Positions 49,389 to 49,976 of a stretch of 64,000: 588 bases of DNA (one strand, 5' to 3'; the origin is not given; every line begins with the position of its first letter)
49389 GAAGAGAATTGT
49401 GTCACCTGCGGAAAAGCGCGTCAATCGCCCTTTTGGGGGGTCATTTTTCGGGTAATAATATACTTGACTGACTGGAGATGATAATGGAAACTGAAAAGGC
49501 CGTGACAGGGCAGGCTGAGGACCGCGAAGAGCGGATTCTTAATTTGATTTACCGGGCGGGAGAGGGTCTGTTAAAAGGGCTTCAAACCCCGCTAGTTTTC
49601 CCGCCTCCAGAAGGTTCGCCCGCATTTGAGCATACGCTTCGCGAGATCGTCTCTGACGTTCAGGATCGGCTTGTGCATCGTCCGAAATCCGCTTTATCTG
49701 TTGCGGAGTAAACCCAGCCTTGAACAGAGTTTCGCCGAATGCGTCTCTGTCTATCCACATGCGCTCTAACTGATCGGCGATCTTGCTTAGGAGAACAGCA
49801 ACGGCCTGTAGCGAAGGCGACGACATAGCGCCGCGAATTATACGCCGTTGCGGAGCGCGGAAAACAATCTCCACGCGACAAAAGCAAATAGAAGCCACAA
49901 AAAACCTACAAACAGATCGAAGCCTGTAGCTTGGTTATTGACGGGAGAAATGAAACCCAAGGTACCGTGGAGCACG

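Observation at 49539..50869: Transposon cargo operon: DUF3800-like protein, 70-aa two-TM protein and 95-aa helical protein, a candidate mobile accessory (defence/addiction-like) module of unknown function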

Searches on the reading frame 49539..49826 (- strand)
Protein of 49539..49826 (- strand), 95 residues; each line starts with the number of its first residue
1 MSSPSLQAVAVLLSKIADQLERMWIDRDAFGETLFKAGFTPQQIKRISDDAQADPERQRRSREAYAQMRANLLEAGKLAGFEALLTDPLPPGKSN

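Call 3: search_protein_families(library=pfam, proteins=[window:49539-49826:-], max_evalue=1)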
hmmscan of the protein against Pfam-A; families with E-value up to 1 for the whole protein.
window:49539-49826:- (95 aa): 1 family
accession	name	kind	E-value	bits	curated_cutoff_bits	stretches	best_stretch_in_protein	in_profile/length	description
PF18579.7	Raf1_HTH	-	0.043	14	27.3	1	19-45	11-37/61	Rubisco accumulation factor 1 helix turn helix domain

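Call 4: search_protein_families(library=padloc, proteins=[window:49539-49826:-], max_evalue=1)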
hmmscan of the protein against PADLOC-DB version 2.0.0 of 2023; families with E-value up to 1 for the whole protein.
window:49539-49826:- (95 aa): 0 families

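Call 10: search_protein_families(library=ncbifam, proteins=[window:49539-49826:-], max_evalue=1)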
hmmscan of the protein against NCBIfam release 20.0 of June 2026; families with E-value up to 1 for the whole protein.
window:49539-49826:- (95 aa): 0 families

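Call 11: search_protein_families(library=phrogs, proteins=[window:49539-49826:-], max_evalue=1)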
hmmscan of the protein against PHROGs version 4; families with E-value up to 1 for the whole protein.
window:49539-49826:- (95 aa): 2 families
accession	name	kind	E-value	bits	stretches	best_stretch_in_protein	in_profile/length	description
phrog_13504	-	unknown function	0.042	14.3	1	17-77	31-85/165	-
phrog_28587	-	unknown function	0.29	11.8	1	10-72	72-133/160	-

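Call 32: find_homologous_proteins(query=window:49539-49826:-, max_evalue=0.01)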
Query window:49539-49826:- (95 aa): 11 proteins with E <= 0.01 among 14 candidates.
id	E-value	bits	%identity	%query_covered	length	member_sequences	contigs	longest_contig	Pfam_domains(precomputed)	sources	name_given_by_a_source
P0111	4.6e-47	176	89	100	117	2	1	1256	-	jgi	-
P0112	2.3e-44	167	86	100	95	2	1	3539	-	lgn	-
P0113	3.9e-43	163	85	98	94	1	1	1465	-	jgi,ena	-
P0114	6.3e-34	134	76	96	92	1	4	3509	-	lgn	-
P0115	1.2e-30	124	70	94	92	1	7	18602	-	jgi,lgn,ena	jgi:hypothetical protein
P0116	2.2e-30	123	65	96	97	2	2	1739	-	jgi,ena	jgi:hypothetical protein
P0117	2.5e-30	122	68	96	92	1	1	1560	-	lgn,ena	-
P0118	3.3e-29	119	67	96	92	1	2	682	-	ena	-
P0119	4.3e-29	119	79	77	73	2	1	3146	-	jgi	jgi:hypothetical protein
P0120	2.0e-28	116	63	96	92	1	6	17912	-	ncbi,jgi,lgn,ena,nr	ncbi:MAG TPA: hypothetical protein VJX30_07665 [Terriglobales bacterium]|jgi:hypothetical protein|nr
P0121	7.1e-28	115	64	96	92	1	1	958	-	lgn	-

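Call 34: find_encoding_contigs(protein=P0115, flank=5000, max_places=6)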
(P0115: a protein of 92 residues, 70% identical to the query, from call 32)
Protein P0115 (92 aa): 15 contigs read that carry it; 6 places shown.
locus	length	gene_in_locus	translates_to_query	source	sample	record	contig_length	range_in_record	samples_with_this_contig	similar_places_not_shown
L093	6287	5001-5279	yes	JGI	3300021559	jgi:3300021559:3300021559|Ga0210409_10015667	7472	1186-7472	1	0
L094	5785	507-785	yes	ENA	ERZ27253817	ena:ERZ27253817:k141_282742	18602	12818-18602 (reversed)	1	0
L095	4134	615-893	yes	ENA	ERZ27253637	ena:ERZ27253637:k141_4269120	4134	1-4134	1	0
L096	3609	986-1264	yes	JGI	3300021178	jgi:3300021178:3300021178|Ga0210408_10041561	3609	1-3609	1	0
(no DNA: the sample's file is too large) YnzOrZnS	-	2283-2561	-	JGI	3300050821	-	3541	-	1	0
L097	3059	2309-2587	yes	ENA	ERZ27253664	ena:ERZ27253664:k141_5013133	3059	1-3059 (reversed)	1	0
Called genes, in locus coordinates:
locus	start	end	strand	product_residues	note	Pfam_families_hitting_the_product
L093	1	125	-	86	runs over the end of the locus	-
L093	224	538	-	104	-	-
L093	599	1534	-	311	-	-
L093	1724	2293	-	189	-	PF00782:DSPc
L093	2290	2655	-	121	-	-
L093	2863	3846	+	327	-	PF12760:Zn_ribbon_IS1595, PF12762:DDE_Tnp_IS1595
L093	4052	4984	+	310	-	PF12686:DUF3800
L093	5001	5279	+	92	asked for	-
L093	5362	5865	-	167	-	-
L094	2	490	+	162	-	?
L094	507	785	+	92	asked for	-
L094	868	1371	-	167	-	-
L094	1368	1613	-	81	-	-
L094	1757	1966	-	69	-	-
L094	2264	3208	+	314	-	PF12760:Zn_ribbon_IS1595, PF12762:DDE_Tnp_IS1595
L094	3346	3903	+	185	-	PF13274:SocA_Panacea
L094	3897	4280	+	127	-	-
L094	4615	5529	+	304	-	-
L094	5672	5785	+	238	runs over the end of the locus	PF00717:Peptidase_S24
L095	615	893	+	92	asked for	-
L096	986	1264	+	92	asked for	-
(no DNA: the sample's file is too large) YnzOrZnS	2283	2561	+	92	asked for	-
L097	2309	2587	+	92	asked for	-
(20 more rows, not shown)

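Call 35: find_encoding_contigs(protein=P0120, flank=5000, max_places=6)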
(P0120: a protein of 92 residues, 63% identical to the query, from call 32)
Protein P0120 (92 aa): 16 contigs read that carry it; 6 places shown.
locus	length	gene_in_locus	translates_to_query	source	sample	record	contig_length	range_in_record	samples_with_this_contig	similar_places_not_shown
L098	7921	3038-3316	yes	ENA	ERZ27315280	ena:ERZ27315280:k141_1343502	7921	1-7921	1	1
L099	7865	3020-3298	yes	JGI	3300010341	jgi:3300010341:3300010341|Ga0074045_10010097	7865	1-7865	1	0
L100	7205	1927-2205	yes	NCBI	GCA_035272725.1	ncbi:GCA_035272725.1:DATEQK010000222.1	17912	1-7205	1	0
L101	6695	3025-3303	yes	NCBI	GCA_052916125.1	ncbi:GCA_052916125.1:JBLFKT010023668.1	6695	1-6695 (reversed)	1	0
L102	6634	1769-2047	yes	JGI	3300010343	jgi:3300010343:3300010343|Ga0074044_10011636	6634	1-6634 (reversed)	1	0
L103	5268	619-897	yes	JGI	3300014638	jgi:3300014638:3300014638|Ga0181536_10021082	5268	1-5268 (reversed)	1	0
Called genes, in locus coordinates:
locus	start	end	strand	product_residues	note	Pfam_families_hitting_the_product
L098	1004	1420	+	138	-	-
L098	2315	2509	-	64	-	-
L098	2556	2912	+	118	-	-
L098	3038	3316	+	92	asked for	-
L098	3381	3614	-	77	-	-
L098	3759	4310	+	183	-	-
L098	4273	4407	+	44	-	-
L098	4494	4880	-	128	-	PF12073:DUF3553 (weak)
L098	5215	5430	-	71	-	-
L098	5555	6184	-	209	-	PF06736:TMEM175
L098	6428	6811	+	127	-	PF00034:Cytochrom_C, PF13442:Cytochrome_CBB3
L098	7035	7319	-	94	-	-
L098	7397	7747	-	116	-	-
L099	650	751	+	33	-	-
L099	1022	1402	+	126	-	-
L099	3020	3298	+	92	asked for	-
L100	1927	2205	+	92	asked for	-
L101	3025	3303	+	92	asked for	-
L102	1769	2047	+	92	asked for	-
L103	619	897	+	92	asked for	-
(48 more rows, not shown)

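Call 38: find_encoding_contigs(protein=P0112, flank=4000, max_places=3)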
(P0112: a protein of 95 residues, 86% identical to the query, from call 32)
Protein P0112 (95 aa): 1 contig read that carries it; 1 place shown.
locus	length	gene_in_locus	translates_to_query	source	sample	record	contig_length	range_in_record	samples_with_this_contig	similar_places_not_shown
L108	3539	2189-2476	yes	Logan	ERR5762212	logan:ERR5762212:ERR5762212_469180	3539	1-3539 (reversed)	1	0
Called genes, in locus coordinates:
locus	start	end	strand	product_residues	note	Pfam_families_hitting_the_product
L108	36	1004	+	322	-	PF12760:Zn_ribbon_IS1595, PF12762:DDE_Tnp_IS1595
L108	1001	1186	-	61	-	-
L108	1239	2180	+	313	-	-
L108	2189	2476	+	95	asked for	-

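Call 39: find_encoding_contigs(protein=P0114, flank=4000, max_places=4)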
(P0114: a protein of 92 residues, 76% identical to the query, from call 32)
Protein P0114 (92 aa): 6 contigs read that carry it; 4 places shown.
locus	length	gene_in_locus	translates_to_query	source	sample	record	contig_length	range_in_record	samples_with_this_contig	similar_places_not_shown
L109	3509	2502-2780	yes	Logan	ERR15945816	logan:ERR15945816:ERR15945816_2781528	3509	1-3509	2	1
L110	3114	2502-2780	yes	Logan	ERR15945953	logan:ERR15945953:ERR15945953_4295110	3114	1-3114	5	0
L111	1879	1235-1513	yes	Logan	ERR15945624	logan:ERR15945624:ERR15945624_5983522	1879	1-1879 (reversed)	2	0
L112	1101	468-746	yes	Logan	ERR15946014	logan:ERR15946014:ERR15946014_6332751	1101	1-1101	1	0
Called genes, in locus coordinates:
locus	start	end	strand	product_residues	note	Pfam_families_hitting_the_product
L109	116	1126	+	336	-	PF12760:Zn_ribbon_IS1595 (weak), PF12762:DDE_Tnp_IS1595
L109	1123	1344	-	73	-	-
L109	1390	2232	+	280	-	-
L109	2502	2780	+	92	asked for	-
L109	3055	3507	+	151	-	?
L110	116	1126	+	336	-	PF12760:Zn_ribbon_IS1595 (weak), PF12762:DDE_Tnp_IS1595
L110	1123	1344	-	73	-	-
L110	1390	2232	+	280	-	-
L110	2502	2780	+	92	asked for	-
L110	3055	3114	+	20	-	?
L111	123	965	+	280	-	-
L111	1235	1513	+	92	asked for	-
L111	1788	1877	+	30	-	?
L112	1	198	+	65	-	?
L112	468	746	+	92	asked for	-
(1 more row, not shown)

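Call 68: search_protein_families(library=pfam, proteins=[L108:1239-2180:+, L109:1390-2232:+, L093:4052-4984:+, L098:2556-2912:+], max_evalue=0.1)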
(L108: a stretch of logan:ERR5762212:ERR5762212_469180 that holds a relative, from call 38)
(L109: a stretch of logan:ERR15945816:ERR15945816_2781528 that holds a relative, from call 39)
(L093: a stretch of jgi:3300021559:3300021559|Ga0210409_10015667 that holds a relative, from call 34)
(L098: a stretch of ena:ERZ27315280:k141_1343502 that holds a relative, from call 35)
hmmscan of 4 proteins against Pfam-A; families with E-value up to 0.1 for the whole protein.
L108:1239-2180:+ (313 aa): 0 families

L109:1390-2232:+ (280 aa): 1 family
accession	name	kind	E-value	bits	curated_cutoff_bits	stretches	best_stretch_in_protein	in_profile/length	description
PF09509.15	Hypoth_Ymh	-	0.09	13.1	25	0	235-268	83-117/119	Protein of unknown function (Hypoth_ymh)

L093:4052-4984:+ (310 aa): 1 family
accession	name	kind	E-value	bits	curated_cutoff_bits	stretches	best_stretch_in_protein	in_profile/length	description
PF12686.12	DUF3800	-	8.5e-08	33.5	21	1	32-227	2-149/149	Protein of unknown function (DUF3800)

L098:2556-2912:+ (118 aa): 0 families

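Call 70: search_protein_families(library=padloc, proteins=[L108:1239-2180:+, L109:1390-2232:+, L093:4052-4984:+], max_evalue=1)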
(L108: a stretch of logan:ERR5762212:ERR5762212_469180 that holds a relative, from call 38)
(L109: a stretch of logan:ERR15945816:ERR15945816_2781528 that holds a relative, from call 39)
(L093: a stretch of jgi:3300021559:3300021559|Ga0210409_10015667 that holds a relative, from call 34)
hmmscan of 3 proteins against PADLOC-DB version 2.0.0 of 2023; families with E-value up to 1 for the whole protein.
L108:1239-2180:+ (313 aa): 0 families

L109:1390-2232:+ (280 aa): 0 families

L093:4052-4984:+ (310 aa): 0 families

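Call 71: search_protein_families(library=ncbifam, proteins=[L108:1239-2180:+, L109:1390-2232:+, L093:4052-4984:+], max_evalue=1)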
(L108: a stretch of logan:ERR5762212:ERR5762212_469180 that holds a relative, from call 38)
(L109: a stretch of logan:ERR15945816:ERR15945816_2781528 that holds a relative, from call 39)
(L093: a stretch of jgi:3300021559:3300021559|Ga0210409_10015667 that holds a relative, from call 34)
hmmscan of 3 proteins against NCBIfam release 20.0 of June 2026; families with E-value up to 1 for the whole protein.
L108:1239-2180:+ (313 aa): 0 families

L109:1390-2232:+ (280 aa): 0 families

L093:4052-4984:+ (310 aa): 0 families

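Call 72: predict_structure(alignment_id=A4)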
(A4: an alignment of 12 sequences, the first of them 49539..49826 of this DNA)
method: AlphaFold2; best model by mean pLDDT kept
length: 95 residues; sequences in the alignment: 12
mean_pLDDT: 71.8   pTM: 0.42
mean pLDDT of the five models: 71.8, 67.8, 62.3, 60.5, 58.8
residues with pLDDT >= 90: 1; 70-90: 66; 50-70: 19; < 50: 9
segments of 3 or more residues with pLDDT < 50: 87-89, 92-95
pLDDT, mean of each block of 10 residues (from residue 1): 62 76 74 87 85 77 79 69 51 42
secondary structure, 60 per line:
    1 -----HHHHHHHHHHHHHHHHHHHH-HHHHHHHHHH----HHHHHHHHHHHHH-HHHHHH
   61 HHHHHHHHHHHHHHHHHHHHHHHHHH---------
elements in order: H6-25 H27-36 H41-53 H55-86

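Call 74: search_protein_representatives(alignment_id=A4)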
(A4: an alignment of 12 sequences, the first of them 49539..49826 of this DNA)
Query: 12 sequences, 92 profile positions. Proteins with E-value up to 0.001 (for the whole library): 67; up to 1e-10: 17; up to 1e-30: 0. The best 67 are listed.
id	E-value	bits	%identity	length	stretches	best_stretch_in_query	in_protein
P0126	6.9e-25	103.4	-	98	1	2-91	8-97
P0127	5.5e-20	87.7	-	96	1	4-92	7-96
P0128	2.9e-19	85.3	-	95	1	2-92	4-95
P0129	4.0e-18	81.7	-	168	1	1-92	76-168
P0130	1.1e-16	77.0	-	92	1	4-92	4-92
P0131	1.5e-16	76.6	-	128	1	1-92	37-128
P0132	4.1e-15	72.1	-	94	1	3-92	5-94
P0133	4.3e-14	68.8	-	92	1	1-91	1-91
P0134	4.9e-14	68.6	-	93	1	9-92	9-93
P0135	1.6e-13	66.9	-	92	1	1-92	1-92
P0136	2.0e-13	66.6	-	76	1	17-92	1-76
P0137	2.3e-13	66.4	-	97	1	2-92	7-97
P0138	3.5e-13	65.8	-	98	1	2-92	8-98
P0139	3.4e-12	62.7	-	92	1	1-88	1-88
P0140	7.3e-12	61.6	-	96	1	3-92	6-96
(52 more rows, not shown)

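Call 76: fold_search(model_id=the predicted structure, library=pdb)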
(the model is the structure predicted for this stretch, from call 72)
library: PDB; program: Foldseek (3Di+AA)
matches with E <= 10: 83; with E <= 0.001: 0
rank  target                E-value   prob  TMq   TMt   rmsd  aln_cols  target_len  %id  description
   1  5ofa_B                2.0e+00  0.30  0.41  0.09   9.4        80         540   18  Crystal structure of human MORC2 (residues 1-603) with spinal muscular atrophy mutation T424R (released 2018-02-14)
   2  9vks_A                2.0e+00  0.10  0.28  0.30  10.6        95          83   16  Cryo-EM structure of F-ATP synthase c-ring from Mycobacteroides abscessus (Backbone) (released 2026-01-14)
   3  4i0x_I                2.3e+00  0.23  0.39  0.46   7.3        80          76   14  Crystal structure of the Mycobacterum abscessus EsxEF (Mab_3112-Mab_3113) complex (released 2013-01-16)
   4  2vrz_B                2.3e+00  0.18  0.38  0.41   8.2        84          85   14  Structural analysis of homodimeric staphylococcal aureus EsxA (released 2008-08-26)
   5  2vs0_B                2.9e+00  0.23  0.45  0.49   7.8        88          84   16  Structural analysis of homodimeric staphylococcal aureus virulence factor EsxA (released 2008-08-26)
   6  8a7f_A                2.9e+00  0.20  0.35  0.12   8.3        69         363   14  Crystal structure of a chimeric LOV-Histidine kinase SB2F1-I66R mutant (asymmetrical variant, trigonal form with long  (released 2024-01-10)
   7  8a7h_A                3.1e+00  0.21  0.38  0.12   8.2        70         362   14  Crystal structure of a chimeric LOV-Histidine kinase SB2F1-I66R mutant (light state; asymmetrical variant, trigonal fo (released 2024-01-10)
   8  3zbh_F                3.5e+00  0.16  0.37  0.38   6.3        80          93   16  Geobacillus thermodenitrificans EsxA crystal form I (released 2012-11-21)
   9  3zbh_H                3.7e+00  0.16  0.39  0.40   6.0        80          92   16  Geobacillus thermodenitrificans EsxA crystal form I (released 2012-11-21)
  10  8a7f_B                3.7e+00  0.16  0.35  0.12   8.4        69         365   14  Crystal structure of a chimeric LOV-Histidine kinase SB2F1-I66R mutant (asymmetrical variant, trigonal form with long  (released 2024-01-10)
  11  5c22_C                4.0e+00  0.08  0.25  0.13  12.1        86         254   15  Crystal structure of Zn-bound HlyD from E. coli (released 2016-02-17)
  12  2vs0_A                4.8e+00  0.11  0.36  0.40   8.1        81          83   15  Structural analysis of homodimeric staphylococcal aureus virulence factor EsxA (released 2008-08-26)
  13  4zwt_H                4.8e+00  0.05  0.25  0.21  11.9       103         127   16  Crystal Structure of the Bacteriophage T4 recombination mediator protein UvsY, Lattice Type IV (released 2016-03-02)
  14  3zbh_E                5.1e+00  0.13  0.39  0.40   6.1        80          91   16  Geobacillus thermodenitrificans EsxA crystal form I (released 2012-11-21)
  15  6vud_B                5.1e+00  0.10  0.30  0.19   9.3        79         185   14  Crystal structure of a ribosome recycling factor from Ehrlichia chaffeensis (released 2020-03-18)
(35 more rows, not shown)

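Call 78: search_dna_similar(query=window:49539-49826:-, collection=plasmids, mode=protein, max_evalue=0.1, max_rows=20)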
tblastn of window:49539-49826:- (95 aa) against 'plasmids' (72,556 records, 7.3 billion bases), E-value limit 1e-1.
No match.

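Call 79: search_dna_similar(query=P0140, collection=plasmids, mode=protein, max_evalue=0.1, max_rows=20)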
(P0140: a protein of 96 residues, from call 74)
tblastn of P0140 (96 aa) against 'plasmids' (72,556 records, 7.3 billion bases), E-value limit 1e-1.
No match.

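Call 82: search_solved_structures(query=A5, max_evalue=1)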
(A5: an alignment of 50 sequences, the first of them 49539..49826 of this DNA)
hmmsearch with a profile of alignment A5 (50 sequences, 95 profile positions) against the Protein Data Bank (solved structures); distinct sequences matched with E-value up to 1: 12.
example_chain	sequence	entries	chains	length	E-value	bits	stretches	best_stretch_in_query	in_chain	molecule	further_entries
8fje_A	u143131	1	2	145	5.8e-06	29.8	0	24-47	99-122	E8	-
3sfv_B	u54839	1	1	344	0.016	18.7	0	47-88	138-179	LidA protein, substrate of the Dot/Icm system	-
4dq1_A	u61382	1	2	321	0.054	17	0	28-76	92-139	Thymidylate synthase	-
4ynh_A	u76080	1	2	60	0.081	16.5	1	29-67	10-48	Spindle assembly abnormal protein 5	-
9i38_A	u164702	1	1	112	0.16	15.5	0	26-75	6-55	m4D2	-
3tnf_B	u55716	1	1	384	0.23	15.1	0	47-88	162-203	LidA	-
6gbo_A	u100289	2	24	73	0.35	14.4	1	3-35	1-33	Polymerase cofactor VP35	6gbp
6hdd_A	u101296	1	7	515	0.44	14.1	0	8-51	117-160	Putative chaperonin GroEL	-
2zm5_A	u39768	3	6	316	0.5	13.9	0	14-81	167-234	tRNA delta(2)-isopentenylpyrophosphate transferase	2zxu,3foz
3ni7_A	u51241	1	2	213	0.54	13.8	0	10-79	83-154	Bacterial regulatory proteins, TetR family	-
7unj_A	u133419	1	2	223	0.57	13.8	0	16-72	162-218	SP1-ZnPPaM designed chlorophyll dimer protein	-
5h53_B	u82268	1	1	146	0.61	13.7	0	23-54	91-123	Myosin regulatory light chain 2, skeletal muscle isoform type 1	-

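Call 83: search_solved_structures(query=L108:1239-2180:+, max_evalue=5)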
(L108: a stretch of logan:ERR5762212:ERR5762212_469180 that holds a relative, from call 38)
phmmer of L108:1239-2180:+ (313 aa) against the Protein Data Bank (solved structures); distinct sequences matched with E-value up to 5: 4.
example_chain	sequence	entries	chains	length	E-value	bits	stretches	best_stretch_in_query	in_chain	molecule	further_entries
9s61_A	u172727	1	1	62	0.089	15.3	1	231-278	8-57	DBL8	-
6cfz_C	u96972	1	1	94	0.49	12.9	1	200-256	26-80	Dad2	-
6gy6_B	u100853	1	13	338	0.75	12.3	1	97-125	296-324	XaxB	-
6gy7_A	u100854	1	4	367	0.87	12.1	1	97-125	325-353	XaxB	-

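Call 84: search_solved_structures(query=L109:1390-2232:+, max_evalue=5)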
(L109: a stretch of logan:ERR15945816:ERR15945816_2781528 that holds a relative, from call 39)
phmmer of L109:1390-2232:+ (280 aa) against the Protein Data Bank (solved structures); distinct sequences matched with E-value up to 5: 1.
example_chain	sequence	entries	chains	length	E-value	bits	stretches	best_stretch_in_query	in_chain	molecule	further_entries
1rpn_A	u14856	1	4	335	0.61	12.5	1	43-112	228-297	GDP-mannose 4,6-dehydratase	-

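Call 97: find_encoding_contigs(protein=P0119, flank=4000, max_places=3)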
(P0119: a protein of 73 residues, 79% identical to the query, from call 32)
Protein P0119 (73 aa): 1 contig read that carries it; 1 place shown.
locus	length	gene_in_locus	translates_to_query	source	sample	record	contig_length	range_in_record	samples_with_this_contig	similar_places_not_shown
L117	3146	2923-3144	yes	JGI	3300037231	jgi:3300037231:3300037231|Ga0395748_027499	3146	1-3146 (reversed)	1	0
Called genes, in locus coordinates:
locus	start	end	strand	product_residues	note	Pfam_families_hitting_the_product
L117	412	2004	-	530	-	PF13007:LZ_Tnp_IS66, PF13005:zf-IS66, PF03050:DDE_Tnp_IS66, PF13817:DDE_Tnp_IS66_C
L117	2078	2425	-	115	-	PF05717:TnpB_IS66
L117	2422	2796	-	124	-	PF01527:HTH_Tnp_1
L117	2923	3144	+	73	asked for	?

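Call 98: find_encoding_contigs(protein=P0116, flank=4000, max_places=3)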
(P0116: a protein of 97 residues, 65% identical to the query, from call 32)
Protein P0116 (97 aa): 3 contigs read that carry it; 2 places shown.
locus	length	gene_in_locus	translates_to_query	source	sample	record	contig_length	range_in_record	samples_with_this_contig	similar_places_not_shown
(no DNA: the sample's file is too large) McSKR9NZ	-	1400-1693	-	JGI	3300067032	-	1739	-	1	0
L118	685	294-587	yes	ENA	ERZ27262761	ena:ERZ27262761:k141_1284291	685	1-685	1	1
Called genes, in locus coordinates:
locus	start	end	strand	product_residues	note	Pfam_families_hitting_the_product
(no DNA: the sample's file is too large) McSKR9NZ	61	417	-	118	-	-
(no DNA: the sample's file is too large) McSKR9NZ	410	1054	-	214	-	PF00239:Resolvase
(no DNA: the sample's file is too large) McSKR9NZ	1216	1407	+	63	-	-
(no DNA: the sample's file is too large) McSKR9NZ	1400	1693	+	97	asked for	-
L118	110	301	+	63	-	-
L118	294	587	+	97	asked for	-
